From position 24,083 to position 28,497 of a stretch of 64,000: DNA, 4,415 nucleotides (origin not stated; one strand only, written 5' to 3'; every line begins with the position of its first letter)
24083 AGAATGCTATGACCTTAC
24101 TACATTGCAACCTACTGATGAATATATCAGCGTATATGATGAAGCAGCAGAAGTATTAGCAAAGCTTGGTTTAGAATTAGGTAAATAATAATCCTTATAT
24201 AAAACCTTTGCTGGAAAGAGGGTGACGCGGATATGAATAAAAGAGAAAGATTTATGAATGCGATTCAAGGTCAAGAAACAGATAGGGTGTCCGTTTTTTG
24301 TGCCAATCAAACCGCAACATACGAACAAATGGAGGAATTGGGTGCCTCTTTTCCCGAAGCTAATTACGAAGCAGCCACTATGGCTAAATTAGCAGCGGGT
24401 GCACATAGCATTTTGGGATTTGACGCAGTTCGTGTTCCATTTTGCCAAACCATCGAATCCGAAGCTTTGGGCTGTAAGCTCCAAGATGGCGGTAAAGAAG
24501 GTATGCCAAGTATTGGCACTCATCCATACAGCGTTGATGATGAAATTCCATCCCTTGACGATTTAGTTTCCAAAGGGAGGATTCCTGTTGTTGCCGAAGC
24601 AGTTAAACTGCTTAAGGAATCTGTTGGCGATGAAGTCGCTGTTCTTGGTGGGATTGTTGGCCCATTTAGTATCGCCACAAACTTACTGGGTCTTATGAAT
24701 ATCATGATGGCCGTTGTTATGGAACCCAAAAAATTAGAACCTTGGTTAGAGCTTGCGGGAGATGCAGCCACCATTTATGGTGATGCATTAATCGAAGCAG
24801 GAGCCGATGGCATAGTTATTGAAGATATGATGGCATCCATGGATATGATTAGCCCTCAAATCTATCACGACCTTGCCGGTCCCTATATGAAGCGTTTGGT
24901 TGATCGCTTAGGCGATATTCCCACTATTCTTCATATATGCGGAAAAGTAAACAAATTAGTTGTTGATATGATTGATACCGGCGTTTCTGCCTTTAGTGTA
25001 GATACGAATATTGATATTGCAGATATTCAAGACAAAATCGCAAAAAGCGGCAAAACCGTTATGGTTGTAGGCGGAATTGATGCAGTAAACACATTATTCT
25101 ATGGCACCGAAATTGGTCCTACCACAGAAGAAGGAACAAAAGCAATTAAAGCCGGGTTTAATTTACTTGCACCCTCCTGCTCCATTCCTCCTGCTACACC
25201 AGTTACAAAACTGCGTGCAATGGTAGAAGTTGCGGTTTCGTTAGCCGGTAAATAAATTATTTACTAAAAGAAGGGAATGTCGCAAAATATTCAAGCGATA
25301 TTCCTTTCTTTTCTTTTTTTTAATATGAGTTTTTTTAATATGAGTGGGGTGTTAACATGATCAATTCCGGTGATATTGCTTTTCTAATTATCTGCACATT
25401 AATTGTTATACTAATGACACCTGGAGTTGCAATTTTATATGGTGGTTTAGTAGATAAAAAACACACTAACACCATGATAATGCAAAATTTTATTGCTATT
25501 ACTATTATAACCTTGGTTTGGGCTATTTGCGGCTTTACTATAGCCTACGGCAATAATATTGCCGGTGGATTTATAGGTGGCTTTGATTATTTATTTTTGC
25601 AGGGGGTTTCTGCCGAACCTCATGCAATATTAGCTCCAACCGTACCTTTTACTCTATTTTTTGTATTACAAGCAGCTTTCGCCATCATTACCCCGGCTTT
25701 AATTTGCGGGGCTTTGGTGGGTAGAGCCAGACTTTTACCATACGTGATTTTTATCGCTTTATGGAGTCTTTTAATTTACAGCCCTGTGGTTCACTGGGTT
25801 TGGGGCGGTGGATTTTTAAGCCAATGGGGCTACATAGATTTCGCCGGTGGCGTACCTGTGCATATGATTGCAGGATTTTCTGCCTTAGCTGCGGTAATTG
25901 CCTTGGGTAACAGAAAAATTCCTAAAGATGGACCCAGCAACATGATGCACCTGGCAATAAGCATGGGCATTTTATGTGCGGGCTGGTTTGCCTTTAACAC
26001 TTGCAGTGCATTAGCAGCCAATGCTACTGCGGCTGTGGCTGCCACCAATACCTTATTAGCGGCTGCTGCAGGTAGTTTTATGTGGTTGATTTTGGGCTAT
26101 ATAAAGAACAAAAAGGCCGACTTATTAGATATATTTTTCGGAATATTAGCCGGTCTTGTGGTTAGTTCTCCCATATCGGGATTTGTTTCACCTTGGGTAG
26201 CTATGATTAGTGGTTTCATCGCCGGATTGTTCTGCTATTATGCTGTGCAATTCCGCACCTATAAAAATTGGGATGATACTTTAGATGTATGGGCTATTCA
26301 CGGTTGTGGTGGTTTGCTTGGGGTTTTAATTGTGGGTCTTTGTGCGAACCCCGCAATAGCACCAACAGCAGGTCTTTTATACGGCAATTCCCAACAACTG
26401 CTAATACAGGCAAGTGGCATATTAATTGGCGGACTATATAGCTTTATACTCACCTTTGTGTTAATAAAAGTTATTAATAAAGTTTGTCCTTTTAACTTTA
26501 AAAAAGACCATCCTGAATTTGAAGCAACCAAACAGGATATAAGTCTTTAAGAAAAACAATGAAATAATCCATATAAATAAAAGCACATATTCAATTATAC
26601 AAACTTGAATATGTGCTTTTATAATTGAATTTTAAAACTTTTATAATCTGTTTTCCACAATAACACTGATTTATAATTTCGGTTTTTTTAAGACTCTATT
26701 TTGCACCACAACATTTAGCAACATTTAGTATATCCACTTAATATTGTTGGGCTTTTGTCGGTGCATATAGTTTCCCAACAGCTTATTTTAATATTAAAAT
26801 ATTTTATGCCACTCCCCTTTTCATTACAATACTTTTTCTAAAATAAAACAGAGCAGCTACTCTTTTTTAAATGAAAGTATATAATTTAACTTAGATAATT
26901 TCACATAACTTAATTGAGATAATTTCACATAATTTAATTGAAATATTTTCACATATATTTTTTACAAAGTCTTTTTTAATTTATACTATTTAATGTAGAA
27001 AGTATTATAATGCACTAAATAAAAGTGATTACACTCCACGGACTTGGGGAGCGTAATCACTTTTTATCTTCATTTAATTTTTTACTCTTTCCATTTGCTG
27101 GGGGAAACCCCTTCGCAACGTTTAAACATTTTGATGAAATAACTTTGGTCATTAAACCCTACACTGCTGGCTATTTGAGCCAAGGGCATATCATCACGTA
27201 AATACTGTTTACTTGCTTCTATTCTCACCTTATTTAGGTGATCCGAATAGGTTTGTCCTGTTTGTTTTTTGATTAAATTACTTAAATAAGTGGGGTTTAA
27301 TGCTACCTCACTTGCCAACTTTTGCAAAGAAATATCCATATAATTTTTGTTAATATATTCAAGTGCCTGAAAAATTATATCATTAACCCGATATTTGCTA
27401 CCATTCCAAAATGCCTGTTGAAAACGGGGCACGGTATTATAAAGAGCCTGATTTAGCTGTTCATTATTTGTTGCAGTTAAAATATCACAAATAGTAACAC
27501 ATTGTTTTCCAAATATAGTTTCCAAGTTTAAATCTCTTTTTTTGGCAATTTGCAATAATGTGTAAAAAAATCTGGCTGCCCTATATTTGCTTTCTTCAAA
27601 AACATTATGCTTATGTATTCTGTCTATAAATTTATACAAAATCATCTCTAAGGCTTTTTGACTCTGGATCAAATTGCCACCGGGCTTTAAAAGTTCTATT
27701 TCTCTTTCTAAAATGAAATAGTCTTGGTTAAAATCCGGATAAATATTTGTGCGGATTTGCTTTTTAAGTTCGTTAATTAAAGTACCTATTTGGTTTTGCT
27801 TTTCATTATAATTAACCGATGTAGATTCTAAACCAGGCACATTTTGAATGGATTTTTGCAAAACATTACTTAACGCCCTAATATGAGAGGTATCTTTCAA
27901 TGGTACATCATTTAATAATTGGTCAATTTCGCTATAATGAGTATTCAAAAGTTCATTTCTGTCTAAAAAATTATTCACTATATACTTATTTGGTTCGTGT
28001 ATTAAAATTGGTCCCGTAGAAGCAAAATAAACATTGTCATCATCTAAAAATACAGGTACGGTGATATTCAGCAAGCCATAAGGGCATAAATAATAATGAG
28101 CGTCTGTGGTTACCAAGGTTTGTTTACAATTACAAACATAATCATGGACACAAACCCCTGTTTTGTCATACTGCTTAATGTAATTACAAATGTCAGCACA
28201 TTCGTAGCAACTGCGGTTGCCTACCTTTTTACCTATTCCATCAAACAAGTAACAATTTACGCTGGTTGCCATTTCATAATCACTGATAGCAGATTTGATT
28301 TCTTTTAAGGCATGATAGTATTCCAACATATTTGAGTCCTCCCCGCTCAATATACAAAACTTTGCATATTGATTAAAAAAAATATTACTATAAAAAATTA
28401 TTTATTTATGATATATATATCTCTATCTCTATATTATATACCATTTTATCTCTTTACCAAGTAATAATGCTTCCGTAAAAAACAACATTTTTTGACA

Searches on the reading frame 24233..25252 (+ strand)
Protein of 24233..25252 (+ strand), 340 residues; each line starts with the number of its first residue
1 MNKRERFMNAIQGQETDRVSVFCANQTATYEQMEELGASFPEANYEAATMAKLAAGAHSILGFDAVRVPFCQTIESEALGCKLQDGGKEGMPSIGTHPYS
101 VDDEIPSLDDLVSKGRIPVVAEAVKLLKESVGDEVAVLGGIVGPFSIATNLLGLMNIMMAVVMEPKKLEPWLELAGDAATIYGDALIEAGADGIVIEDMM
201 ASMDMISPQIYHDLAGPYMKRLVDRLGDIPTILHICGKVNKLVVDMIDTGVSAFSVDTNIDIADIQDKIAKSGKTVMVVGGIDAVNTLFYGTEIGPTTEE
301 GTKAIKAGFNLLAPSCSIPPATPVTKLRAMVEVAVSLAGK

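Call 7: search_protein_families(library=pfam, proteins=[window:24233-25252:+])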
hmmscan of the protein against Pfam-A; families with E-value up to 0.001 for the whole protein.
window:24233-25252:+ (340 aa): 1 family
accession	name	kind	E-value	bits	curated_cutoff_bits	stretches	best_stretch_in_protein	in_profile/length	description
PF01208.23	URO-D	-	6.2e-69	233.1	23.9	1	3-334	2-343/346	Uroporphyrinogen decarboxylase (URO-D)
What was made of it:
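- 24233..25255 (+): MtaA/MtbA/CmuA-family (URO-D fold) methylcobamide methyltransferase (MT2) that retains the Zn ligands H-x-C…C. Pfam URO-D 6e-69 (call 7).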

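Call 9: search_protein_families(library=ncbifam, proteins=[window:24233-25252:+])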
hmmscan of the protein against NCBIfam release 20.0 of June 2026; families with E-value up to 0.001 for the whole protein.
window:24233-25252:+ (340 aa): 6 families
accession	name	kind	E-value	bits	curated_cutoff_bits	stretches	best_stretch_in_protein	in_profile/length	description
NF004889.0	PRK06252.1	subfamily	2.4e-94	316.1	244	1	1-334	4-333/340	methylcobalamin:coenzyme M methyltransferase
NF040654.1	MtaA_Meth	equivalog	2e-90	303.1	400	1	1-332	1-330/337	methylcobamide:CoM methyltransferase MtaA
TIGR01463.1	mtaA_cmuA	subfamily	1.6e-80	270.9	235.4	1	1-336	3-337/340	MtaA/CmuA family methyltransferase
NF041608.1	methylcob_mtaseMtbA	equivalog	7.2e-78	262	600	1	4-336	7-336/339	methylcobamide:CoM methyltransferase MtbA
TIGR01464.1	hemE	equivalog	1.7e-16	60.2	302.95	1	7-299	2-299/338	uroporphyrinogen decarboxylase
NF002119.0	PRK00957.1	equivalog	0.00022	20.5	258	1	184-334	151-301/306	methionine synthase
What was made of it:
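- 24233..25255 (+): NF004889 at 316 bits and TIGR01463 at 271 bits, both above cutoff (call 9).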

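Call 49: search_solved_structures(query=window:24233-25252:+, show_alignments=2, max_evalue=1e-10)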
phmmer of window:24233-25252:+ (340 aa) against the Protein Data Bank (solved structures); distinct sequences matched with E-value up to 1e-10: 2.
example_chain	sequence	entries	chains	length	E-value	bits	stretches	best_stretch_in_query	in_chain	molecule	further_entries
4ay7_A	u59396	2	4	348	6e-65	223.1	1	4-332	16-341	METHYLCOBALAMIN: COENZYME M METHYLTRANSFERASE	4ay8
1j93_A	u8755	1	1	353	1.4e-12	51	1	77-333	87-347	UROPORPHYRINOGEN DECARBOXYLASE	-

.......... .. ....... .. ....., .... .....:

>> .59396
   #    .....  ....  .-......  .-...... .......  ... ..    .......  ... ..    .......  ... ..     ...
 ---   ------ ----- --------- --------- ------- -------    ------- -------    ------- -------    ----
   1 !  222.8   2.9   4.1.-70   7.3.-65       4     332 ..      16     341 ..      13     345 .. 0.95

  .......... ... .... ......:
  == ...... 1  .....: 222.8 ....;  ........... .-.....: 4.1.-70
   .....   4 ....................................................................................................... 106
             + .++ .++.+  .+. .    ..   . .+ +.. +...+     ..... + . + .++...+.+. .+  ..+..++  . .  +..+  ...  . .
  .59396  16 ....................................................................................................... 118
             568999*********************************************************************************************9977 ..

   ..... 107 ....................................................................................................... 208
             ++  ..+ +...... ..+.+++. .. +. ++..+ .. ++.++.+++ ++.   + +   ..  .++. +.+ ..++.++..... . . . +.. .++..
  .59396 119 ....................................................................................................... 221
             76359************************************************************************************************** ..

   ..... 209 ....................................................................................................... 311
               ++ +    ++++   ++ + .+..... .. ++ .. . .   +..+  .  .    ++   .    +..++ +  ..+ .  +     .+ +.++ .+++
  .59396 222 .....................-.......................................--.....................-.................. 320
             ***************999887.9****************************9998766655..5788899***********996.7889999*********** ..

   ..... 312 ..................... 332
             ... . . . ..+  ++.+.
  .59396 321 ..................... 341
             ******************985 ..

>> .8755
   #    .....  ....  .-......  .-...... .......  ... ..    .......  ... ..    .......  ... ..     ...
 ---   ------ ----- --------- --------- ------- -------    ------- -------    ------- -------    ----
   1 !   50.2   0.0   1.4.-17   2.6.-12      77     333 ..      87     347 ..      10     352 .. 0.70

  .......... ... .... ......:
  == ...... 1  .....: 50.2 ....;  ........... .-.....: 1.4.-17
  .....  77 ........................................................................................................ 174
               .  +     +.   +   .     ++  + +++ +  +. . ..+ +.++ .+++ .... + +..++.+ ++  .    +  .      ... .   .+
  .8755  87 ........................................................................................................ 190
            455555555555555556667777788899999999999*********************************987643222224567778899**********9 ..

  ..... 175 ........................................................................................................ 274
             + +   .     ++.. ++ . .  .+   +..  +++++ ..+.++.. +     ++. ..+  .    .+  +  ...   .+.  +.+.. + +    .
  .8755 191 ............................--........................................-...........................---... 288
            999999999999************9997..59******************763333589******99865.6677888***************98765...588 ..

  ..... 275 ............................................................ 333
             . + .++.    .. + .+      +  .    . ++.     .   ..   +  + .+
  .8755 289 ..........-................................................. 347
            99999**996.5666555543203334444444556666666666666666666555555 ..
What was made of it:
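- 24233..25255 (+): PDB 4AY7 M. mazei MtaA E 6e-65, with LHICG and PSCS aligned to LHICG and PGCG (call 49).
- On MtaA/MtbA methylcobamide:CoM methyltransferases (URO-D fold, Zn): PDB 4AY7 E 6e-65, with LHICG and P(S/G)C aligned (call 49).
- Closest known: Methanosarcina barkeri MtmB1. Same: An adjacent cognate corrinoid protein and an MtaA/MtbA-type MT2 are also present (calls 9, 49).
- The MT2 keeps the Zn ligands (call 49).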

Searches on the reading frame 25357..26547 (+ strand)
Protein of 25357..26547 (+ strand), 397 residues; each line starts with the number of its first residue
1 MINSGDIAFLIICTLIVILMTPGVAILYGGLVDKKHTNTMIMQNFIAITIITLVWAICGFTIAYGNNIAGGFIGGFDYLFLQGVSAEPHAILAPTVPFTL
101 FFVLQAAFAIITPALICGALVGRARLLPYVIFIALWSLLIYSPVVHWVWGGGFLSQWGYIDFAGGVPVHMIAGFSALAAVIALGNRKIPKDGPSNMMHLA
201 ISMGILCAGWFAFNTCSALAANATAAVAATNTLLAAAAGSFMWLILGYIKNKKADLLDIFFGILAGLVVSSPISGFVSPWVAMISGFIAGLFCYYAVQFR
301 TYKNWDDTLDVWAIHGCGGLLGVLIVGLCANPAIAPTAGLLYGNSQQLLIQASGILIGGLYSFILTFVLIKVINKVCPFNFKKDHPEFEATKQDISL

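Call 7: search_protein_families(library=pfam, proteins=[window:25357-26547:+])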
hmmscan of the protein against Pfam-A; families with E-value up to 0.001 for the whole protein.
window:25357-26547:+ (397 aa): 1 family
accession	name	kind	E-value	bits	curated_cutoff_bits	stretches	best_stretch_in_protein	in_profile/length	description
PF00909.26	Ammonium_transp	-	1.2e-92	311.1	23.2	1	8-378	1-377/399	Ammonium Transporter Family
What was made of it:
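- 25357..26550 (+): Amt-family (methyl)ammonium channel. Pfam Ammonium_transp 1.2e-92 (call 7).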

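Call 9: search_protein_families(library=ncbifam, proteins=[window:25357-26547:+])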
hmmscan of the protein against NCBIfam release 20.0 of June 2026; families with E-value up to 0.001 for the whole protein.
window:25357-26547:+ (397 aa): 3 families
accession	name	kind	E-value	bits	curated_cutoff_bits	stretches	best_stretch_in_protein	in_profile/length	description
TIGR00836.1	amt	subfamily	1.4e-101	340.4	343.3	1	6-378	1-384/406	ammonium transporter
NF007947.0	PRK10666.1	equivalog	5.3e-62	210.1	657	1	3-379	28-405/428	ammonium transporter AmtB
TIGR03644.1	marine_trans_1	hypoth_equivalog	2.8e-47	161.4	514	1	8-378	6-379/404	probable ammonium transporter, marine subtype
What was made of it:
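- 25357..26550 (+): TIGR00836 at 340 bits (call 9).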

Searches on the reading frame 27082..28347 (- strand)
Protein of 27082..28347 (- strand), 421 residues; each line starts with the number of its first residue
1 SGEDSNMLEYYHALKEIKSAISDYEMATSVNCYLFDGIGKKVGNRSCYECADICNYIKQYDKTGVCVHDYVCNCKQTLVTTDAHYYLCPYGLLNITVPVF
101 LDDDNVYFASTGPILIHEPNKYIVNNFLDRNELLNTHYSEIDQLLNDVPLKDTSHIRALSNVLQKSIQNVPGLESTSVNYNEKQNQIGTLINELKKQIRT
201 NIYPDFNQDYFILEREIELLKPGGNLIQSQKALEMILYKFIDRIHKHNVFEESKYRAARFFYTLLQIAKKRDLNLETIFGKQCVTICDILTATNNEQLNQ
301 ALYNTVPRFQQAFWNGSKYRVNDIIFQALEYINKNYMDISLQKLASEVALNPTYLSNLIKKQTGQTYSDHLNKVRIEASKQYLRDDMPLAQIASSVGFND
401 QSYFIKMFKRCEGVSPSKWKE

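Call 7: search_protein_families(library=pfam, proteins=[window:27082-28347:-])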
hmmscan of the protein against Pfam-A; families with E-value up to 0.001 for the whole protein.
window:27082-28347:- (421 aa): 3 families
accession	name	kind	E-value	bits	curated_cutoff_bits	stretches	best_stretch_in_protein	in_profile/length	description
PF12833.13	HTH_18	-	6.2e-21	74.9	33.6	1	344-420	1-78/80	Helix-turn-helix domain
PF00165.29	HTH_AraC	-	8.4e-14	51.7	26.6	2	386-419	8-40/42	Bacterial regulatory helix-turn-helix proteins, AraC family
PF10114.15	PocR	-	4.2e-13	49.8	23.9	1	14-169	5-156/162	Sensory domain found in PocR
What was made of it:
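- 27082..28350 (-): PocR-sensor/AraC-type regulator, conserved with the module in the closest relative. Pfam PocR, HTH_18 and HTH_AraC (call 7).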

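Call 9: search_protein_families(library=ncbifam, proteins=[window:27082-28347:-])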
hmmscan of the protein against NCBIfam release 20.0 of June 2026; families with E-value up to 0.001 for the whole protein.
window:27082-28347:- (421 aa): 24 families
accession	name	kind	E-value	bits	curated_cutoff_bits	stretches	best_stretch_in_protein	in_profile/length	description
NF047788.1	TransRegPocR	equivalog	1.2e-22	80.6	500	1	320-420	186-288/296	transcriptional regulator PocR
NF007860.0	PRK10572.1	equivalog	3e-18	65.7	208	1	319-420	179-282/292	arabinose operon transcriptional regulator AraC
NF047455.1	TF_Staph_AryK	equivalog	2.6e-16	59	850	1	323-420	157-256/759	transcriptional regulator AryK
TIGR04094.1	adjacent_YSIRK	equivalog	2.8e-14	52.9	200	1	321-420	283-383/383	YSIRK-targeted surface antigen transcriptional regulator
NF049968.1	QhpR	equivalog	1.4e-10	40.8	250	1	339-420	203-284/284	AraC-like transcriptional regulator QhpR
NF010028.0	PRK13503.1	equivalog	2e-10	40.6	288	1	320-418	168-268/278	HTH-type transcriptional activator RhaS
NF007693.0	PRK10371.1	equivalog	1e-09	38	253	1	321-420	196-297/309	transcriptional regulator MelR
NF010026.0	PRK13501.1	equivalog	2e-09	37.1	363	1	323-420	179-275/290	HTH-type transcriptional activator RhaR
NF049932.1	TranspRegBtr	equivalog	3e-09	36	900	1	324-418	165-261/531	bacillibactin transport transcriptional regulator Btr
NF010025.2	PRK13500.1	equivalog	7.3e-08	32.3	525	1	340-420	194-275/282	HTH-type transcriptional activator RhaR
NF010027.0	PRK13502.1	equivalog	8.2e-08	32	384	1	354-420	208-275/282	HTH-type transcriptional activator RhaR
NF006902.0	PRK09393.1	equivalog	1.2e-07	31.3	425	1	329-420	226-319/327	transcriptional regulator FtrA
TIGR02297.1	HpaA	equivalog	2.3e-07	30.3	274.65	1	322-420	183-285/287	4-hydroxyphenylacetate catabolism regulatory protein HpaA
NF007432.1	PRK09978.1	equivalog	2.4e-07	30.2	500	1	332-421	151-241/274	DNA-binding transcriptional regulator GadX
NF052534.1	RzbtTranRegRhrA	equivalog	2.8e-07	30.1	500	1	338-420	224-308/312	rhizobactin biosynthesis transcriptional regulator RhrA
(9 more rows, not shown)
